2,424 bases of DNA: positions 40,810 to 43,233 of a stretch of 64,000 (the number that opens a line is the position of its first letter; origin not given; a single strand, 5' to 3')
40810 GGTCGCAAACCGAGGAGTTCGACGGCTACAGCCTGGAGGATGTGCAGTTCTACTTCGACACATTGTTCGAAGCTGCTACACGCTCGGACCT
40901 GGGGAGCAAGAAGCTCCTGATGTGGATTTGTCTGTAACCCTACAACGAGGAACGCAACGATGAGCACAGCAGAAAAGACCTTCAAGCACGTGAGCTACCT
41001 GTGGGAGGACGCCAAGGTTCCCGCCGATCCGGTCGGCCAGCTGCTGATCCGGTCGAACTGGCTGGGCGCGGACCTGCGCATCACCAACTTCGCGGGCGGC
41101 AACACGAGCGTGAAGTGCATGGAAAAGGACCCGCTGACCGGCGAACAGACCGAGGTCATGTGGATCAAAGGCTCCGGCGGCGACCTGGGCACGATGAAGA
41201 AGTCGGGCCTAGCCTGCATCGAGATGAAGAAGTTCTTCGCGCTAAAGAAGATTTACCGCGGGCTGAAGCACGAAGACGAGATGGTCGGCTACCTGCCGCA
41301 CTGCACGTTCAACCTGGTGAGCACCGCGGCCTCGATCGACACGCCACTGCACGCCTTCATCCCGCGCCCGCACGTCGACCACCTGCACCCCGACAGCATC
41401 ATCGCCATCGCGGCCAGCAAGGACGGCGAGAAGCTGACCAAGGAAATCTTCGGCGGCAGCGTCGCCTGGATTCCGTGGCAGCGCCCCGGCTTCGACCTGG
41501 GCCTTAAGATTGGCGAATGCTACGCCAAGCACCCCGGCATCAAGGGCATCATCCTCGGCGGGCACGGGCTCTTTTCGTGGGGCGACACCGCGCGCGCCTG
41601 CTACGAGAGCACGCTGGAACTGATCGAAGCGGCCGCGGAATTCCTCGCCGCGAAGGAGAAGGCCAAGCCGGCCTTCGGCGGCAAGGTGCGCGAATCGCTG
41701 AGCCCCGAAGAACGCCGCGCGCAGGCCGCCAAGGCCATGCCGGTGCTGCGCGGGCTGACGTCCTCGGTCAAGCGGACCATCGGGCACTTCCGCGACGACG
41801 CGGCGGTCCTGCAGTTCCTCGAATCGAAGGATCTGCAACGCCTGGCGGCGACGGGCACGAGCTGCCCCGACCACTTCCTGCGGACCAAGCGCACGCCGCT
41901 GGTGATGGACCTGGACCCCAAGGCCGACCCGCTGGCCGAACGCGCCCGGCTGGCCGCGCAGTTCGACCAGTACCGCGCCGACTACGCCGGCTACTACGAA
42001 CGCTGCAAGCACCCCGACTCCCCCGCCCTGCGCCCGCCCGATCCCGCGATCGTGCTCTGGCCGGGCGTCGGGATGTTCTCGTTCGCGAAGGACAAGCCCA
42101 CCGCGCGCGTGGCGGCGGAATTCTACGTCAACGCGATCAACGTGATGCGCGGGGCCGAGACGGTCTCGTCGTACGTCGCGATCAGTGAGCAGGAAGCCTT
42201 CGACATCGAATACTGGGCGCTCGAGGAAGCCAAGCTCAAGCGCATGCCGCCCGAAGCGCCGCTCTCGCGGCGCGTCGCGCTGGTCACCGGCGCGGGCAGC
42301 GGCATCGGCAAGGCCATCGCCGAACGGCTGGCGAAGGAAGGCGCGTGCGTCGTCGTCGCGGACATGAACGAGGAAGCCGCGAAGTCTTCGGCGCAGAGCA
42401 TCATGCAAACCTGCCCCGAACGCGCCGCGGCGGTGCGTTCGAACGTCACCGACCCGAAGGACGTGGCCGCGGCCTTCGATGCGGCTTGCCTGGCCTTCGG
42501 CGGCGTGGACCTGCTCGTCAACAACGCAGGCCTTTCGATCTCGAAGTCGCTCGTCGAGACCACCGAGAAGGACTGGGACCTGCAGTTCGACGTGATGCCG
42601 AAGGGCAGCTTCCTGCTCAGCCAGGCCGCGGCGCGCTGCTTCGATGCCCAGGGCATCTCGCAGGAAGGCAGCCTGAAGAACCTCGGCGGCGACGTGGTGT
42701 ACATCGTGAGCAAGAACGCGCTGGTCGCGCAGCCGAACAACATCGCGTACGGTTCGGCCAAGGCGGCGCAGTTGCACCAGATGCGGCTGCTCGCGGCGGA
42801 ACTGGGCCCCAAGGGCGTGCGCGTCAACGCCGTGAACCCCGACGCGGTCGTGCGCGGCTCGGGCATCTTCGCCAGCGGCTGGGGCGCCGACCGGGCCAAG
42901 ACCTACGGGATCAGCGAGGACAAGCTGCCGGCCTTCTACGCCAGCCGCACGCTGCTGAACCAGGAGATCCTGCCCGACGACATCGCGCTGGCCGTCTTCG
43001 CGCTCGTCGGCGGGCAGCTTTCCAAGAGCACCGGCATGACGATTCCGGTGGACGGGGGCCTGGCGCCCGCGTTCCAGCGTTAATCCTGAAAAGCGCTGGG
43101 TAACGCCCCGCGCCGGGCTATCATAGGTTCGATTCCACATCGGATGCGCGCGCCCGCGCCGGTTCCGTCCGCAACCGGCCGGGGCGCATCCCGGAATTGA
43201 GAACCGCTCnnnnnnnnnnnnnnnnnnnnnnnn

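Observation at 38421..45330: L-rhamnose operon ends in an uncharacterised 706-aa membrane protein instead of a known rhamnose transporter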

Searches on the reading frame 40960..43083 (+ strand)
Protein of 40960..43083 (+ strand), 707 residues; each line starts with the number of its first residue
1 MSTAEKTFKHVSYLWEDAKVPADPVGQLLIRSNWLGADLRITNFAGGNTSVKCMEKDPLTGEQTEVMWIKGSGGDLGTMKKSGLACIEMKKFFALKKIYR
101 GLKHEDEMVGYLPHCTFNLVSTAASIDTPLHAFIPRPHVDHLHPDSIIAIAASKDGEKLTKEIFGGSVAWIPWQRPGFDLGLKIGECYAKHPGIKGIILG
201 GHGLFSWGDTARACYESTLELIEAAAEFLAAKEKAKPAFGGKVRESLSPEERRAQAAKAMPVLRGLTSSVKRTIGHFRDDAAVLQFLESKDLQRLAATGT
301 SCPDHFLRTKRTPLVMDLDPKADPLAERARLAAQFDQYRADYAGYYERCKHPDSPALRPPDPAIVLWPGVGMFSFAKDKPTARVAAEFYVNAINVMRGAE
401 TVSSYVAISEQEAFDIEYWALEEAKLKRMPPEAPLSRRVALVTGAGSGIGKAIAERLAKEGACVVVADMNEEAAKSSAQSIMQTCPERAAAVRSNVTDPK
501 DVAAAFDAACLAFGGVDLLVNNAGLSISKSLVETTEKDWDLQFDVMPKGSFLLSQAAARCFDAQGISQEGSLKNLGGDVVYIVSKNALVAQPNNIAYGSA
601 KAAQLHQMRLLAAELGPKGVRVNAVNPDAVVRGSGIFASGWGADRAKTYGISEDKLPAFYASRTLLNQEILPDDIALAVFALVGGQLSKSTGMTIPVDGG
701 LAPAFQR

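Call 3: search_protein_families(library=pfam, proteins=[window:40960-43083:+], max_evalue=0.01)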
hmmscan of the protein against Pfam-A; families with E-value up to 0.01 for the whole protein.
window:40960-43083:+ (707 aa): 7 families
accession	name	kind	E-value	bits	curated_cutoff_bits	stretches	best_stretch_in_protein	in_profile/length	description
PF13561.12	adh_short_C2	-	4.2e-43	148.1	27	1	444-701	1-235/236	Enoyl-(Acyl carrier protein) reductase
PF00106.31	adh_short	-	8.4e-43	146.6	26.6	1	438-630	1-182/195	short chain dehydrogenase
PF00596.27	Aldolase_II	-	4.8e-18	66.1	22.2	1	37-226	11-180/183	Class II Aldolase and Adducin N-terminal domain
PF08659.16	KR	-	5.8e-07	30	22.6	1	440-558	3-124/180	KR domain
PF01370.27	Epimerase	-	0.00099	19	20.9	1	440-508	1-62/240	NAD dependent epimerase/dehydratase family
PF02737.24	3HCDH_N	-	0.0021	18.5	22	1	442-502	4-63/180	3-hydroxyacyl-CoA dehydrogenase, NAD binding domain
PF03807.23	F420_oxidored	-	0.0065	17.5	21.6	0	439-492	2-57/94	NADP oxidoreductase coenzyme F420-dependent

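Call 5: search_protein_families(library=ncbifam, proteins=[window:40960-43083:+], max_evalue=0.01)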
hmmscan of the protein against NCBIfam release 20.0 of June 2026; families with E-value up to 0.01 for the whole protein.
window:40960-43083:+ (707 aa): 228 families (the best 25 are shown)
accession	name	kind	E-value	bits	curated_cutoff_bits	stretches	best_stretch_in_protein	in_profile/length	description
NF006191.0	PRK08324.1-5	equivalog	0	1027.3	1240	1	2-707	2-706/706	bifunctional aldolase/short-chain dehydrogenase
TIGR02632.1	RhaD_aldol-ADH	equivalog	1.2e-295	982.2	567.75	1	26-707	2-676/676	bifunctional rhamnulose-1-phosphate aldolase/short-chain dehydrogenase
NF006189.0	PRK08324.1-3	equivalog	1.1e-293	976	634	1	4-707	3-701/701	bifunctional rhamnulose-1-phosphate aldolase/short-chain dehydrogenase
NF006188.0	PRK08324.1-1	equivalog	6.2e-289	960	1152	1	23-707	5-679/679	bifunctional aldolase/short-chain dehydrogenase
NF006190.0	PRK08324.1-4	equivalog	8.4e-217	721.5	1014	1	11-707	2-689/689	bifunctional aldolase/short-chain dehydrogenase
NF006195.0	PRK08324.2-3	equivalog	1.4e-146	489.5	931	1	21-707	21-678/678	bifunctional aldolase/short-chain dehydrogenase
NF006192.0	PRK08324.1-6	equivalog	1.4e-137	460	639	1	34-703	35-681/685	bifunctional aldolase/short-chain dehydrogenase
NF006194.0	PRK08324.2-2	equivalog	8.7e-128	427.9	686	1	31-707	30-703/703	bifunctional aldolase/short-chain dehydrogenase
NF006196.0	PRK08324.2-4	equivalog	2.6e-117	392.9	831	1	15-700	5-652/657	bifunctional aldolase/short-chain dehydrogenase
NF006193.0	PRK08324.2-1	subfamily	6.3e-102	341.9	1213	1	25-701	27-699/705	bifunctional aldolase/short-chain dehydrogenase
NF006197.0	PRK08324.2-5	equivalog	4.2e-56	190.6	627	1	30-470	22-454/583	bifunctional aldolase/short-chain dehydrogenase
NF005559.1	PRK07231.1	subfamily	7.7e-49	166.4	215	1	435-701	2-247/249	glucose 1-dehydrogenase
NF004791.0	PRK06138.1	equivalog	3.3e-44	151.1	312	1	435-702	3-250/252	SDR family oxidoreductase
TIGR02415.1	23BDH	subfamily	8.9e-39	133.4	304.35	1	438-701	1-251/254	acetoin reductase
NF005309.0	PRK06841.1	subfamily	4.5e-38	131.2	286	1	433-701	11-252/255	GolD/DthD family dehydrogenase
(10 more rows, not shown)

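Call 74: find_homologous_proteins(query=window:40960-43080:+, max_evalue=1e-100)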
Query window:40960-43080:+ (707 aa): 8000 proteins with E <= 1e-100 among 8000 candidates; the best 120 are listed.
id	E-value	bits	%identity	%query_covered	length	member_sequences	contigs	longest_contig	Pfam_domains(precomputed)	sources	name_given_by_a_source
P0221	0.0e+0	1604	100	100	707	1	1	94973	PF08659.17,PF00596.28,PF13561.13,PF00106.32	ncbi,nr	ncbi:MAG: bifunctional rhamnulose-1-phosphate aldolase/short-chain dehydrogenase [Planctomycetota ba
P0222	0.0e+0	1401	86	100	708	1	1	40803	PF00596.28,PF13561.13,PF00106.32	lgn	-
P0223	0.0e+0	1384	84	100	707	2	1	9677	PF08659.17,PF00596.28,PF13561.13,PF00106.32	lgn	-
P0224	0.0e+0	1187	73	99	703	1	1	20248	PF08659.17,PF00596.28,PF13561.13,PF00106.32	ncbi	-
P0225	0.0e+0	1162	71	100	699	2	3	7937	PF08659.17,PF00596.28,PF13561.13,PF00106.32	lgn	-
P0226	0.0e+0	1147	71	99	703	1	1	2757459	PF08659.17,PF00596.28,PF13561.13,PF00106.32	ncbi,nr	ncbi:MAG: bifunctional rhamnulose-1-phosphate aldolase/short-chain dehydrogenase [Planctomycetota ba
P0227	0.0e+0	1140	74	95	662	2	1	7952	PF08659.17,PF00596.28,PF13561.13,PF00106.32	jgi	-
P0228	0.0e+0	1129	71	99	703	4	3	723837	PF08659.17,PF00596.28,PF13561.13,PF00106.32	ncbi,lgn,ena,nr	ncbi:MAG: bifunctional rhamnulose-1-phosphate aldolase/short-chain dehydrogenase [Planctomycetes bac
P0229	4.9e-281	952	60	100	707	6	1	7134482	PF08659.17,PF00596.28,PF13561.13,PF00106.32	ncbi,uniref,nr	ncbi:bifunctional aldolase/short-chain dehydrogenase [Catalinimonas niigatensis]|uniref:bifunctional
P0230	8.1e-278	942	60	99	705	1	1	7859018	PF08659.17,PF00596.28,PF13561.13,PF00106.32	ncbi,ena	-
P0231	1.6e-276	937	60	100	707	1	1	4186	PF08659.17,PF00596.28,PF13561.13,PF00106.32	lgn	-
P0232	2.5e-276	937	60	100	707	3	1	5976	PF08659.17,PF00596.28,PF13561.13,PF00106.32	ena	-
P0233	7.5e-276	935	60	100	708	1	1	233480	PF08659.17,PF00596.28,PF13561.13,PF00106.32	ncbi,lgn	-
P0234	3.4e-275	933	60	99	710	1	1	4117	PF08659.17,PF00596.28,PF13561.13,PF00106.32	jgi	jgi:rhamnulose-1-phosphate aldolase/alcohol dehydrogenase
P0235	5.0e-275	932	59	100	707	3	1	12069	PF08659.17,PF00596.28,PF13561.13,PF00106.32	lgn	-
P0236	5.5e-275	932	59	100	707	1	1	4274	PF08659.17,PF00596.28,PF13561.13,PF00106.32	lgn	-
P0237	7.3e-275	932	59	100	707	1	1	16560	PF08659.17,PF00596.28,PF13561.13,PF00106.32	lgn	-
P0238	9.3e-275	931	60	99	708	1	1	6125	PF08659.17,PF00596.28,PF13561.13,PF00106.32,PF01370.28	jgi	jgi:rhamnulose-1-phosphate aldolase/alcohol dehydrogenase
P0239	1.0e-274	931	60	99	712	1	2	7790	PF08659.17,PF00596.28,PF13561.13,PF00106.32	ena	-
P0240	1.1e-274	931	60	100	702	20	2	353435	PF08659.17,PF00596.28,PF13561.13,PF00106.32,PF03435.25,PF01370.28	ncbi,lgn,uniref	ncbi:MAG: bifunctional aldolase/short-chain dehydrogenase [Imperialibacter sp.]|uniref:bifunctional 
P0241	1.2e-274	931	59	99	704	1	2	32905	PF08659.17,PF00596.28,PF13561.13,PF00106.32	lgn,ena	-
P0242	1.8e-274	930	59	100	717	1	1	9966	PF08659.17,PF00596.28,PF13561.13,PF00106.32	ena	-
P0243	2.0e-274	930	60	99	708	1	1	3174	PF08659.17,PF00596.28,PF13561.13,PF00106.32,PF01370.28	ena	-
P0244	2.3e-274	930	60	99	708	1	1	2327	PF08659.17,PF00596.28,PF13561.13,PF00106.32,PF01370.28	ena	-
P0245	5.3e-274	929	60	99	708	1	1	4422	PF08659.17,PF00596.28,PF13561.13,PF00106.32,PF01370.28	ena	-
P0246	8.9e-274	928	59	99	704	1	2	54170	PF08659.17,PF00596.28,PF13561.13,PF00106.32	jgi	jgi:rhamnulose-1-phosphate aldolase/alcohol dehydrogenase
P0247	2.5e-273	927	59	100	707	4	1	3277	PF08659.17,PF00596.28,PF13561.13,PF00106.32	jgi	jgi:rhamnulose-1-phosphate aldolase/alcohol dehydrogenase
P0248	2.8e-273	927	58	100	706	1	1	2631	PF08659.17,PF00596.28,PF13561.13,PF00106.32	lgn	-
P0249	3.0e-273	926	59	100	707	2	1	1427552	PF08659.17,PF00596.28,PF13561.13,PF00106.32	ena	-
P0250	3.9e-273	926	58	100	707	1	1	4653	PF08659.17,PF00596.28,PF13561.13,PF00106.32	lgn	-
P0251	4.5e-273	926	59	100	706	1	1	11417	PF08659.17,PF00596.28,PF13561.13,PF00106.32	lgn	-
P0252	5.2e-273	926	59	99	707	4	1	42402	PF08659.17,PF00596.28,PF13561.13,PF00106.32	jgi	-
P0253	6.7e-273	925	60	99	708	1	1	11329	PF08659.17,PF00596.28,PF13561.13,PF00106.32,PF01370.28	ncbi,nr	ncbi:MAG: short-chain dehydrogenase [Adhaeribacter sp.]|nr:short-chain dehydrogenase [Adhaeribacter 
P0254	7.1e-273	925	59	100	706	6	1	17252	PF08659.17,PF00596.28,PF13561.13,PF00106.32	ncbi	-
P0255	1.2e-272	925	59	100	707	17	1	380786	PF08659.17,PF00596.28,PF13561.13,PF00106.32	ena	-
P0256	1.2e-272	924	60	99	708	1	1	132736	PF08659.17,PF00596.28,PF13561.13,PF01073.26,PF00106.32,PF03435.25,PF01370.28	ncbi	ncbi:MAG: bifunctional aldolase/short-chain dehydrogenase [Adhaeribacter sp.]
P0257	1.5e-272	924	59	99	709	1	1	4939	PF08659.17,PF00596.28,PF13561.13,PF00106.32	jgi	jgi:rhamnulose-1-phosphate aldolase/alcohol dehydrogenase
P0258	1.5e-272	924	58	100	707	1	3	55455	PF08659.17,PF00596.28,PF13561.13,PF00106.32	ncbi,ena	-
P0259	1.7e-272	924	59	100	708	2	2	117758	PF08659.17,PF00596.28,PF13561.13,PF00106.32,PF01370.28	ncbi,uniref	ncbi:bifunctional aldolase/short-chain dehydrogenase [Pontibacter sp. 13R65]|uniref:bifunctional ald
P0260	1.7e-272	924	59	100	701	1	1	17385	PF08659.17,PF00596.28,PF13561.13,PF00106.32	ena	-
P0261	2.0e-272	924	59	100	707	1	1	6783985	PF08659.17,PF00596.28,PF13561.13,PF00106.32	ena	-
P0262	2.2e-272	924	59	100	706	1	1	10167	PF08659.17,PF00596.28,PF13561.13,PF00106.32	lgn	-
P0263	2.2e-272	924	59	99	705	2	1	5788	PF08659.17,PF00596.28,PF13561.13,PF00106.32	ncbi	-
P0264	2.3e-272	924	59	100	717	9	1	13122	PF08659.17,PF00596.28,PF13561.13,PF00106.32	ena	-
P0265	2.8e-272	923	59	100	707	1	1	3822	PF00596.28,PF13561.13,PF00106.32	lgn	-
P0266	2.9e-272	923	58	100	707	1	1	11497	PF08659.17,PF00596.28,PF13561.13,PF00106.32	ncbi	ncbi:MAG: bifunctional aldolase/short-chain dehydrogenase [Bacteroidota bacterium]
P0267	3.3e-272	923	60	99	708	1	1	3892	PF08659.17,PF00596.28,PF02719.22,PF13561.13,PF00106.32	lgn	-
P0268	4.0e-272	923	59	100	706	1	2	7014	PF08659.17,PF00596.28,PF13561.13,PF00106.32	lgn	-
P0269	6.1e-272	922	59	99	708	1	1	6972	PF08659.17,PF00596.28,PF13561.13,PF00106.32,PF01370.28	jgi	jgi:rhamnulose-1-phosphate aldolase/alcohol dehydrogenase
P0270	9.0e-272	922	59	99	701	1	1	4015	PF08659.17,PF00596.28,PF02719.22,PF13561.13,PF00106.32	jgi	jgi:rhamnulose-1-phosphate aldolase/alcohol dehydrogenase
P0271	1.1e-271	921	58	100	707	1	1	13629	PF08659.17,PF00596.28,PF13561.13,PF00106.32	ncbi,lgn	ncbi:MAG: bifunctional aldolase/short-chain dehydrogenase [Cyclobacteriaceae bacterium]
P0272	1.2e-271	921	60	100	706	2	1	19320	PF08659.17,PF00596.28,PF13561.13,PF00106.32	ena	-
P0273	1.5e-271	921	59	99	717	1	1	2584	PF08659.17,PF00596.28,PF13561.13,PF00106.32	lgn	-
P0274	1.5e-271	921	60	99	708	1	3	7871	PF08659.17,PF00596.28,PF13561.13,PF00106.32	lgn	-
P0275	1.7e-271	921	59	100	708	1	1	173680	PF08659.17,PF00596.28,PF13561.13,PF00106.32,PF01370.28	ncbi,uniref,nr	ncbi:bifunctional aldolase/short-chain dehydrogenase [Pontibacter beigongshangensis]|uniref:bifuncti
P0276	1.9e-271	920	58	100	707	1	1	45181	PF08659.17,PF00596.28,PF13561.13,PF00106.32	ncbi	ncbi:MAG: bifunctional aldolase/short-chain dehydrogenase [Cyclobacteriaceae bacterium]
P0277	2.0e-271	920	59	100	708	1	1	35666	PF08659.17,PF00596.28,PF13561.13,PF00106.32,PF01370.28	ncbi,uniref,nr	ncbi:short chain dehydrogenase [Adhaeribacter aerolatus]|uniref:Short chain dehydrogenase n=1 Tax=Ad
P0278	2.1e-271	920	59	100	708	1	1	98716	PF08659.17,PF00596.28,PF13561.13,PF00106.32,PF03435.25,PF01370.28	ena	-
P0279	2.2e-271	920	57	100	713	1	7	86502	PF08659.17,PF00596.28,PF13561.13,PF00106.32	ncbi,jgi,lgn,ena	jgi:rhamnulose-1-phosphate aldolase/alcohol dehydrogenase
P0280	2.4e-271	920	58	100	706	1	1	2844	PF08659.17,PF00596.28,PF13561.13,PF00106.32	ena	-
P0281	2.4e-271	920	59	99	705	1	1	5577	PF08659.17,PF00596.28,PF13561.13,PF00106.32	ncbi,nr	ncbi:MAG TPA: bifunctional aldolase/short-chain dehydrogenase [Flavisolibacter sp.]|nr:bifunctional 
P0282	2.8e-271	920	59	100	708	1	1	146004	PF08659.17,PF00596.28,PF13561.13,PF00106.32,PF01370.28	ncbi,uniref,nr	ncbi:bifunctional aldolase/short-chain dehydrogenase [Adhaeribacter rhizoryzae]|uniref:Bifunctional 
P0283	2.9e-271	920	58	100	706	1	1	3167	PF08659.17,PF00596.28,PF13561.13,PF00106.32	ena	-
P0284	2.9e-271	920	59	99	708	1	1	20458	PF08659.17,PF00596.28,PF13561.13,PF00106.32,PF01370.28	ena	-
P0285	3.4e-271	920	59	99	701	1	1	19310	PF08659.17,PF00596.28,PF02719.22,PF13561.13,PF00106.32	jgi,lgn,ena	jgi:rhamnulose-1-phosphate aldolase/alcohol dehydrogenase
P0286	4.1e-271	919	59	100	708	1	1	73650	PF08659.17,PF00596.28,PF13561.13,PF00106.32,PF01370.28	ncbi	ncbi:MAG: bifunctional aldolase/short-chain dehydrogenase [Adhaeribacter sp.]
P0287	5.2e-271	919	59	99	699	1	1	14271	PF08659.17,PF00596.28,PF13561.13,PF00106.32,PF01370.28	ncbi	-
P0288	5.7e-271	919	59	100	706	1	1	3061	PF08659.17,PF00596.28,PF13561.13,PF00106.32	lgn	-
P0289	6.3e-271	919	59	100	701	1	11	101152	PF08659.17,PF00596.28,PF13561.13,PF00106.32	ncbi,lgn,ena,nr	ncbi:MAG: bifunctional rhamnulose-1-phosphate aldolase/short-chain dehydrogenase [Thalassobius sp.]|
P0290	7.7e-271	918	59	100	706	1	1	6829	PF08659.17,PF00596.28,PF13561.13,PF00106.32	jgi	jgi:rhamnulose-1-phosphate aldolase/alcohol dehydrogenase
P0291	1.1e-270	918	59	100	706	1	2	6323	PF08659.17,PF00596.28,PF13561.13,PF00106.32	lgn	-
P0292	1.1e-270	918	58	100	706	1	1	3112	PF08659.17,PF00596.28,PF13561.13,PF00106.32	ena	-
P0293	1.3e-270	918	59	100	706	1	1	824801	PF08659.17,PF00596.28,PF13561.13,PF00106.32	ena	-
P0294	1.5e-270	918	59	100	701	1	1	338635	PF08659.17,PF00596.28,PF13561.13,PF00106.32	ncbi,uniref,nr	ncbi:bifunctional aldolase/short-chain dehydrogenase [Chondrinema litorale]|uniref:bifunctional aldo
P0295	1.7e-270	917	59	99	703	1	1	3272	PF08659.17,PF00596.28,PF13561.13,PF00106.32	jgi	-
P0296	2.1e-270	917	59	100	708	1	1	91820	PF08659.17,PF00596.28,PF13561.13,PF00106.32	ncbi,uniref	ncbi:bifunctional aldolase/short-chain dehydrogenase [Pontibacter toksunensis]|uniref:Bifunctional a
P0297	2.2e-270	917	59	99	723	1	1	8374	PF08659.17,PF00596.28,PF13561.13,PF00106.32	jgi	jgi:rhamnulose-1-phosphate aldolase/alcohol dehydrogenase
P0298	2.6e-270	917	59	99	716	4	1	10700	PF08659.17,PF00596.28,PF13561.13,PF00106.32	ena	-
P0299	2.7e-270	917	59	99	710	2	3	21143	PF08659.17,PF00596.28,PF13561.13,PF00106.32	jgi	jgi:rhamnulose-1-phosphate aldolase/alcohol dehydrogenase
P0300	2.9e-270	917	58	100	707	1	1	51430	PF08659.17,PF00596.28,PF13561.13,PF00106.32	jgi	jgi:rhamnulose-1-phosphate aldolase/alcohol dehydrogenase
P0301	3.0e-270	917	59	100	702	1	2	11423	PF08659.17,PF00596.28,PF13561.13,PF00106.32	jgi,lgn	-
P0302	3.0e-270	917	60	99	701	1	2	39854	PF08659.17,PF00596.28,PF13561.13,PF00106.32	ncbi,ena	-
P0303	3.1e-270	916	58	100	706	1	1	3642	PF08659.17,PF00596.28,PF13561.13,PF00106.32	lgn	-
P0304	3.2e-270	916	59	99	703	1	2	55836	PF08659.17,PF00596.28,PF13561.13,PF00106.32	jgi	jgi:rhamnulose-1-phosphate aldolase/alcohol dehydrogenase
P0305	3.2e-270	916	59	100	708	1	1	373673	PF08659.17,PF00596.28,PF13561.13,PF00106.32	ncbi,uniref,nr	ncbi:bifunctional aldolase/short-chain dehydrogenase [Botryobacter ruber]|uniref:bifunctional aldola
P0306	3.4e-270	916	60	99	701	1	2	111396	PF08659.17,PF00596.28,PF13561.13,PF00106.32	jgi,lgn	-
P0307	3.4e-270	916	59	100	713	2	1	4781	PF08659.17,PF00596.28,PF13561.13,PF00106.32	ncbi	-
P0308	3.5e-270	916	59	100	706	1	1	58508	PF08659.17,PF00596.28,PF13561.13,PF00106.32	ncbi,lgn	ncbi:MAG: bifunctional rhamnulose-1-phosphate aldolase/short-chain dehydrogenase [Bacteroidia bacter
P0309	3.9e-270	916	58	100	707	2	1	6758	PF08659.17,PF00596.28,PF13561.13,PF00106.32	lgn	-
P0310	4.2e-270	916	59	100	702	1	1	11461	PF08659.17,PF00596.28,PF13561.13,PF00106.32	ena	-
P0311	4.3e-270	916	59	99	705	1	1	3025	PF08659.17,PF00596.28,PF13561.13,PF00106.32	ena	-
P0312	4.5e-270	916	60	100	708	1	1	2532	PF08659.17,PF00596.28,PF02719.22,PF13561.13,PF00106.32,PF01370.28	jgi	jgi:rhamnulose-1-phosphate aldolase/alcohol dehydrogenase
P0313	5.2e-270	916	58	99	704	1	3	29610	PF08659.17,PF00596.28,PF13561.13,PF00106.32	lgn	-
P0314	5.9e-270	916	58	99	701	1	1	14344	PF08659.17,PF00596.28,PF13561.13,PF00106.32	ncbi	-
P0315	7.0e-270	915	59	99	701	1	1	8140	PF08659.17,PF00596.28,PF13561.13,PF00106.32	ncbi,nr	ncbi:MAG TPA: bifunctional aldolase/short-chain dehydrogenase [Mucilaginibacter sp.]|nr:bifunctional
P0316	7.5e-270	915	58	99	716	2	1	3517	PF08659.17,PF00596.28,PF13561.13,PF00106.32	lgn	-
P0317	7.8e-270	915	58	99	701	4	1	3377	PF08659.17,PF00596.28,PF13561.13,PF00106.32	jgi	-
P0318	7.9e-270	915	59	100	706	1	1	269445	PF08659.17,PF00596.28,PF13561.13,PF00106.32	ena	-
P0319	8.1e-270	915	58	100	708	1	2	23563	PF08659.17,PF00596.28,PF13561.13,PF00106.32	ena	-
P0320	8.1e-270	915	59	99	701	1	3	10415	PF08659.17,PF00596.28,PF13561.13,PF00106.32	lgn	-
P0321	9.7e-270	915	59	100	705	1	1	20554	PF00596.28,PF13561.13,PF00106.32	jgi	jgi:rhamnulose-1-phosphate aldolase/alcohol dehydrogenase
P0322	9.7e-270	915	58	100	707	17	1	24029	PF08659.17,PF00596.28,PF13561.13,PF00106.32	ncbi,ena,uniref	ncbi:MAG: bifunctional aldolase/short-chain dehydrogenase [Tunicatimonas sp.]|uniref:bifunctional al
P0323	1.0e-269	915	58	100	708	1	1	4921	PF08659.17,PF00596.28,PF13561.13,PF00106.32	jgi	-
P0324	1.1e-269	915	59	100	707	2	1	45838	PF08659.17,PF00596.28,PF13561.13,PF00106.32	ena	-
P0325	1.1e-269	915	59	99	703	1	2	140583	PF08659.17,PF00596.28,PF13561.13,PF00106.32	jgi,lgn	-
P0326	1.1e-269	915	59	99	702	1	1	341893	PF08659.17,PF00596.28,PF13561.13,PF00106.32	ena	-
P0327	1.1e-269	915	59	99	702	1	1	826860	PF08659.17,PF00596.28,PF13561.13,PF00106.32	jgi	-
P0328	1.3e-269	914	58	100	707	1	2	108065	PF08659.17,PF00596.28,PF13561.13,PF00106.32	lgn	-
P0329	1.3e-269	914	59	100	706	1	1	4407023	PF08659.17,PF00596.28,PF13561.13,PF00106.32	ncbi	ncbi:MAG: bifunctional aldolase/short-chain dehydrogenase [Lacibacter sp.]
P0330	1.4e-269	914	58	100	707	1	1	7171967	PF08659.17,PF00596.28,PF13561.13,PF00106.32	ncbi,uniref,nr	ncbi:bifunctional aldolase/short-chain dehydrogenase [Tunicatimonas pelagia]|uniref:bifunctional ald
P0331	1.4e-269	914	59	99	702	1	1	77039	PF08659.17,PF00596.28,PF13561.13,PF00106.32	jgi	-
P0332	1.5e-269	914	57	100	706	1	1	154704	PF08659.17,PF00596.28,PF13561.13,PF00106.32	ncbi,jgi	-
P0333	1.6e-269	914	59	99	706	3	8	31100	PF08659.17,PF00596.28,PF13561.13,PF00106.32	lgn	-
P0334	1.7e-269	914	59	100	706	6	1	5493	PF08659.17,PF00596.28,PF13561.13,PF00106.32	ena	-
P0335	1.8e-269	914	58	100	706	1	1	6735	PF08659.17,PF00596.28,PF13561.13,PF00106.32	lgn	-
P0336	1.8e-269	914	59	100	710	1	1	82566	PF08659.17,PF00596.28,PF13561.13,PF00106.32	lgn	-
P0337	1.8e-269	914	58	100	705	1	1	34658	PF08659.17,PF00596.28,PF13561.13,PF00106.32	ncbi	-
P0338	1.8e-269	914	58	100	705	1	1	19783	PF08659.17,PF00596.28,PF13561.13,PF00106.32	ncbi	-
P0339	1.8e-269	914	58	100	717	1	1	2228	PF08659.17,PF00596.28,PF13561.13,PF00106.32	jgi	jgi:rhamnulose-1-phosphate aldolase/alcohol dehydrogenase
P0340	2.0e-269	914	57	100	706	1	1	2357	PF08659.17,PF00596.28,PF02719.22,PF13561.13,PF00106.32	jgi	jgi:rhamnulose-1-phosphate aldolase/alcohol dehydrogenase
